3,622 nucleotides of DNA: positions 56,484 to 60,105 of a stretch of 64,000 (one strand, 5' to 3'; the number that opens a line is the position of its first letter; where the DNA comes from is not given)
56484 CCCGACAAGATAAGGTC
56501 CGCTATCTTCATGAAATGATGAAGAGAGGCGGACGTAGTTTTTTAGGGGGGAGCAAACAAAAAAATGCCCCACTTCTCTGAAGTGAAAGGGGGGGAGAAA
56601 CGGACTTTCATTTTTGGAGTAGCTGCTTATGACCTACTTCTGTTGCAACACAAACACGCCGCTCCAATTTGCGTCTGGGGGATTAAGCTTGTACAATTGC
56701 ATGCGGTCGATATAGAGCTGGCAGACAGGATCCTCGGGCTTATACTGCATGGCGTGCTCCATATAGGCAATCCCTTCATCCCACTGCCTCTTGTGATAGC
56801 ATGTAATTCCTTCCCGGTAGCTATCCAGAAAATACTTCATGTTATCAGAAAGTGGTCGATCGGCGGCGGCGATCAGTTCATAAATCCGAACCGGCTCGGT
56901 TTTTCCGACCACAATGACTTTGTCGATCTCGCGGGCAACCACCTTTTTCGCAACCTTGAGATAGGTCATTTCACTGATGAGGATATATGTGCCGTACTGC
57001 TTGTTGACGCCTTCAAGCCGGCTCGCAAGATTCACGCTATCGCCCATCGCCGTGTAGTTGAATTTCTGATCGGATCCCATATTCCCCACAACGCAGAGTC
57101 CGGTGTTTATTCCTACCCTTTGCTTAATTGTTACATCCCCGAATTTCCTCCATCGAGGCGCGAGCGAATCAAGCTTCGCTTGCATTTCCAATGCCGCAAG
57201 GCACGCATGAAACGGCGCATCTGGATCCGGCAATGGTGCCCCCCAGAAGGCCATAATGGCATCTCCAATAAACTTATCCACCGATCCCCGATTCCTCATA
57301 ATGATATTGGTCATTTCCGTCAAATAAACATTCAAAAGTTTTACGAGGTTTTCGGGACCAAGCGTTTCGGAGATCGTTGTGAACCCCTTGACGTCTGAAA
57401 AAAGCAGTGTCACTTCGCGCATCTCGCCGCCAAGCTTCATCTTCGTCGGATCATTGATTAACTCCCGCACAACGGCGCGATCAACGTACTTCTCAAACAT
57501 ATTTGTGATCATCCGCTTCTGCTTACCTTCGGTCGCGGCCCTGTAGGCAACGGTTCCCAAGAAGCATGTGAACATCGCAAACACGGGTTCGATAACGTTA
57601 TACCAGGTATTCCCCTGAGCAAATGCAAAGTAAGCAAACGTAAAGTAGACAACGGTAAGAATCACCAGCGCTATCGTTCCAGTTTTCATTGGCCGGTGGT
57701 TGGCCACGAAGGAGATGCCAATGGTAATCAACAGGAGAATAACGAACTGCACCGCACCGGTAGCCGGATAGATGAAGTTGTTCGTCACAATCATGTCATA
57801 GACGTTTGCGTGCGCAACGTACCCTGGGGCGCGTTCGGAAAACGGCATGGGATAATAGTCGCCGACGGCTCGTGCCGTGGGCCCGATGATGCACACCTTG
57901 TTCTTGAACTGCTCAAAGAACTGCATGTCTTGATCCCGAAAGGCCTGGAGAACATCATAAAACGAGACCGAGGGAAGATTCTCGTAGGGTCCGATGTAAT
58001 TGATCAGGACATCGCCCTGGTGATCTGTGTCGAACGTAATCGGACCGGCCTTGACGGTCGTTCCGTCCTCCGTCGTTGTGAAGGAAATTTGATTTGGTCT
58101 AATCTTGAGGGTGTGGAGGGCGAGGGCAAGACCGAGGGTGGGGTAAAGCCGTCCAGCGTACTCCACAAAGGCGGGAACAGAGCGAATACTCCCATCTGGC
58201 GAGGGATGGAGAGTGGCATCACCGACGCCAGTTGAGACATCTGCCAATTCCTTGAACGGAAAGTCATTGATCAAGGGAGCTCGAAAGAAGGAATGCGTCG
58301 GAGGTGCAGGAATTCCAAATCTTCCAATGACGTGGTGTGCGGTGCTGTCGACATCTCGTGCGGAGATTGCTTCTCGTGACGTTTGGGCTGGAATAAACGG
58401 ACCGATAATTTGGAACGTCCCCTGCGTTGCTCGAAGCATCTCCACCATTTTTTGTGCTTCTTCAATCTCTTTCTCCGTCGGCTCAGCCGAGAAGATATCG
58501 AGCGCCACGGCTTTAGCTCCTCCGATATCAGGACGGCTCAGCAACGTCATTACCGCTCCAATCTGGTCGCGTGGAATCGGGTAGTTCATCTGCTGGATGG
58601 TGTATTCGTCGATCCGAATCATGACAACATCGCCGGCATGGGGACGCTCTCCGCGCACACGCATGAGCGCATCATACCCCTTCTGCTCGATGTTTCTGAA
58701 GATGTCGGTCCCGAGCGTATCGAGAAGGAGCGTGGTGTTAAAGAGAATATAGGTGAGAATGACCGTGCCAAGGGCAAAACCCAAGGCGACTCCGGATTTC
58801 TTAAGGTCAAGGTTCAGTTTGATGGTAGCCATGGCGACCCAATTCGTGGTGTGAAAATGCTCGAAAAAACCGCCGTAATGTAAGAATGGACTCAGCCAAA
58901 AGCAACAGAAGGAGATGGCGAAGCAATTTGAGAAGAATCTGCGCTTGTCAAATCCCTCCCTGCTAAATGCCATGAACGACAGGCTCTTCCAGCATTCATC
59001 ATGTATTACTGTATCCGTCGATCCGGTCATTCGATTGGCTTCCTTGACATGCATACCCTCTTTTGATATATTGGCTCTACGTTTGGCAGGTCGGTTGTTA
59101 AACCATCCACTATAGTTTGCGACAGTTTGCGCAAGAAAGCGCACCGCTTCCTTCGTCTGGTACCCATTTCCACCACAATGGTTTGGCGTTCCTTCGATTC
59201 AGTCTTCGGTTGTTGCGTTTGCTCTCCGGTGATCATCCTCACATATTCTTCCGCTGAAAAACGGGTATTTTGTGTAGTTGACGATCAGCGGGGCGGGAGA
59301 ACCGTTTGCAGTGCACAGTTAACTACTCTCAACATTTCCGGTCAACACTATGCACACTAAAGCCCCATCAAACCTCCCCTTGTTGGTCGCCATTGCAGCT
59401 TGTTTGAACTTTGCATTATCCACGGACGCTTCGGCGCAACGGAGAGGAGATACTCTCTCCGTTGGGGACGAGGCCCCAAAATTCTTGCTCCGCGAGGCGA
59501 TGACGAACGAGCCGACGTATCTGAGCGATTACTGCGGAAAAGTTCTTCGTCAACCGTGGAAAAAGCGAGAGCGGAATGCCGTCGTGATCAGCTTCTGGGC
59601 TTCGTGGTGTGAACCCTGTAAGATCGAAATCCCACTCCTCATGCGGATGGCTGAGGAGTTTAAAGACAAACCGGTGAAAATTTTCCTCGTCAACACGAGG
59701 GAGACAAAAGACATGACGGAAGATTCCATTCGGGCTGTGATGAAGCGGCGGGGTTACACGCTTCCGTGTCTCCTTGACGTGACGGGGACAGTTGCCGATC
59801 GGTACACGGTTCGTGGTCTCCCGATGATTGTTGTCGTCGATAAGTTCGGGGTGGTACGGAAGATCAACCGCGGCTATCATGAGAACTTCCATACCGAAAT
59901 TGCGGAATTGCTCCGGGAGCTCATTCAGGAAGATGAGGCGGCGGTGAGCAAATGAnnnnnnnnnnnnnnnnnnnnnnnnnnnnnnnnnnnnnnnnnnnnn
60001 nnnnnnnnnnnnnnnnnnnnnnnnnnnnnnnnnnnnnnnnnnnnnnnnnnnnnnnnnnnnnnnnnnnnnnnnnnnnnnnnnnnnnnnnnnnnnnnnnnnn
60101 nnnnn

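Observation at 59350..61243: TlpA-like oxidoreductase followed by two paralogous LpoB/CsgG-fold lipoproteins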

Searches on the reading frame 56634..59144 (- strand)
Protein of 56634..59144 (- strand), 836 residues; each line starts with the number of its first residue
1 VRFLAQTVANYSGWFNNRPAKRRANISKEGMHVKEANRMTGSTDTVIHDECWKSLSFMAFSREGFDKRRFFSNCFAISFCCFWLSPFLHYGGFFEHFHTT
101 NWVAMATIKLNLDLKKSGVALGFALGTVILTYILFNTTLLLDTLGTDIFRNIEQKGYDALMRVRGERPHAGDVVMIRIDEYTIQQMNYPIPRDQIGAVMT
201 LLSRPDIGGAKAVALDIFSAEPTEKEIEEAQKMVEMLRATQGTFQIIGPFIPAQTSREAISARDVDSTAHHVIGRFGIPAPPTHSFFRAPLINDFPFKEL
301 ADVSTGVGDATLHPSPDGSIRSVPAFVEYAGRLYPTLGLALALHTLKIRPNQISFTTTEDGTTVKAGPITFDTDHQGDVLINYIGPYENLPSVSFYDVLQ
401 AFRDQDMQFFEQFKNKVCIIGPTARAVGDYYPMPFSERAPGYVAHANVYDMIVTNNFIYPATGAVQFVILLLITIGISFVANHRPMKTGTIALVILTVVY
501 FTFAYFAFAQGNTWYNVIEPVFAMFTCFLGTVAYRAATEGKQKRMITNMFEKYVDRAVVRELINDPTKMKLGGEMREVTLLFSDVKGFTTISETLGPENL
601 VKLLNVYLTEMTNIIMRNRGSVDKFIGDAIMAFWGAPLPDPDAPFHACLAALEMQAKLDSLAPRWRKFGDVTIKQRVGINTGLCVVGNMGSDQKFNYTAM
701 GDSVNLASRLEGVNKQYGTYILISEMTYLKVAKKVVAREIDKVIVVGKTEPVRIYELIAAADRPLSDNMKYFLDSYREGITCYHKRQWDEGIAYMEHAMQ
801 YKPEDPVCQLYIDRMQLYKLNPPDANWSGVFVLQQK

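Call 29: search_protein_families(library=pfam, proteins=[window:56634-59144:-], max_evalue=0.001)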
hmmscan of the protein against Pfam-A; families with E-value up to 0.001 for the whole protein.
window:56634-59144:- (836 aa): 2 families
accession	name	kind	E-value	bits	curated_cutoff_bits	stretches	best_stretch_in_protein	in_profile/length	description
PF05226.16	CHASE2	-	1.7e-41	142.9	26.3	1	142-473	10-250/257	CHASE2 domain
PF00211.25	Guanylate_cyc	-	6.2e-23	81.8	21.9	1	575-750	6-175/183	Adenylate and Guanylate cyclase catalytic domain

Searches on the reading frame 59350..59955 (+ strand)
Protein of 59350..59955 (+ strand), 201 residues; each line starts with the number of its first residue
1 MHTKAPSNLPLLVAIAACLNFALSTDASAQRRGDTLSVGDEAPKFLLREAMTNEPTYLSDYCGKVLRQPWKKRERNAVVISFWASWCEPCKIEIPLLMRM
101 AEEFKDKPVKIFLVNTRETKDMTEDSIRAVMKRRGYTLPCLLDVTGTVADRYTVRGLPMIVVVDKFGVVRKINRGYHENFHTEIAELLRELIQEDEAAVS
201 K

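Call 3: search_protein_families(library=pfam, proteins=[window:59350-59955:+], max_evalue=1)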
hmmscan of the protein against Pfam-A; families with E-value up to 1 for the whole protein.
window:59350-59955:+ (201 aa): 7 families
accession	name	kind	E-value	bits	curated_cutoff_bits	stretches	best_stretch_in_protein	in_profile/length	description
PF00578.27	AhpC-TSA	-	1.8e-18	67.1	26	1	38-171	1-123/124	AhpC/TSA family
PF08534.16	Redoxin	-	8e-15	55.4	26.6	1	38-178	2-137/148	Redoxin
PF13905.12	Thioredoxin_8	-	1.8e-11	44.6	27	1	78-167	4-92/94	Thioredoxin-like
PF00085.26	Thioredoxin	-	9.4e-11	42.1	23.5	1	74-125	17-67/103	Thioredoxin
PF13098.12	Thioredoxin_2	-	0.0012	19.6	27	1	74-177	4-95/104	Thioredoxin-like domain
PF14595.12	Thioredoxin_9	-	0.049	14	25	1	71-115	37-81/129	Thioredoxin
PF08874.15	DUF1835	-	0.063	13.8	21.1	1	86-116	92-122/122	Domain of unknown function (DUF1835)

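Call 4: search_protein_families(library=ncbifam, proteins=[window:59350-59955:+], max_evalue=1)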
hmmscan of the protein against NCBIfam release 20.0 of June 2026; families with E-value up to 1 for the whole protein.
window:59350-59955:+ (201 aa): 15 families
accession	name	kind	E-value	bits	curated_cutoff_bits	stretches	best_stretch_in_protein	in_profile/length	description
NF002854.0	PRK03147.1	subfamily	8.2e-23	81.2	170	1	11-177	13-160/176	thiol-disulfide oxidoreductase ResA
NF041202.1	StoA_CxxC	exception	1.2e-13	51.2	210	1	77-172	54-147/163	endospore biogenesis thiol-disulfide oxidoreductase StoA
TIGR01068.1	thioredoxin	equivalog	2.5e-12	46.8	96.8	1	73-124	12-62/101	thioredoxin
TIGR00385.1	dsbE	subfamily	7.3e-10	38.7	123.15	1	10-176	6-157/173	DsbE family thiol:disulfide interchange protein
NF008229.0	PRK10996.1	equivalog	4.1e-09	36.3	125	1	74-124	51-100/141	thioredoxin TrxC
NF006898.0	PRK09381.1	equivalog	4.9e-08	33.3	138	1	76-108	22-54/109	thioredoxin TrxA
NF041054.1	WAxxUGC_long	equivalog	1.2e-07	31.4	300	1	35-179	66-205/354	ResA-like WAxxUGC motif-containing protein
NF010625.0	PRK14018.1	equivalog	2.5e-07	29.6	522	1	75-178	56-161/521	bifunctional peptide-methionine (S)-S-oxide reductase MsrA/peptide-methionine (R)-S-oxide reductase MsrB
NF047696.1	ThlDiSintTplARhiz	equivalog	8.9e-07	28.9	230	1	77-165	99-189/219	thiol:disulfide interchange protein TlpA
TIGR01126.1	pdi_dom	equivalog_domain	1.6e-06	28.4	107.2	1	74-123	13-64/105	protein disulfide-isomerase domain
NF047697.1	ThioredTrxAClost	equivalog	8.7e-06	25.9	140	1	74-122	16-63/105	thioredoxin TrxA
NF011941.0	PRK15412.1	equivalog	1.6e-05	24.5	359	1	11-175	12-161/185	thiol:disulfide interchange protein DsbE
NF045694.1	seleno_TsoB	exception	0.00051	18.2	805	1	58-169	459-549/572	rhodanese/DsbD fusion-like selenoprotein TsoB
TIGR01130.1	ER_PDI_fam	subfamily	0.0032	17.1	344.25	1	75-114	363-401/476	protein disulfide-isomerase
NF053656.1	redoxin_TUGYCR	domain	0.13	12.2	100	1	82-171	34-122/146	TUGYCR motif thioredoxin fold (seleno)protein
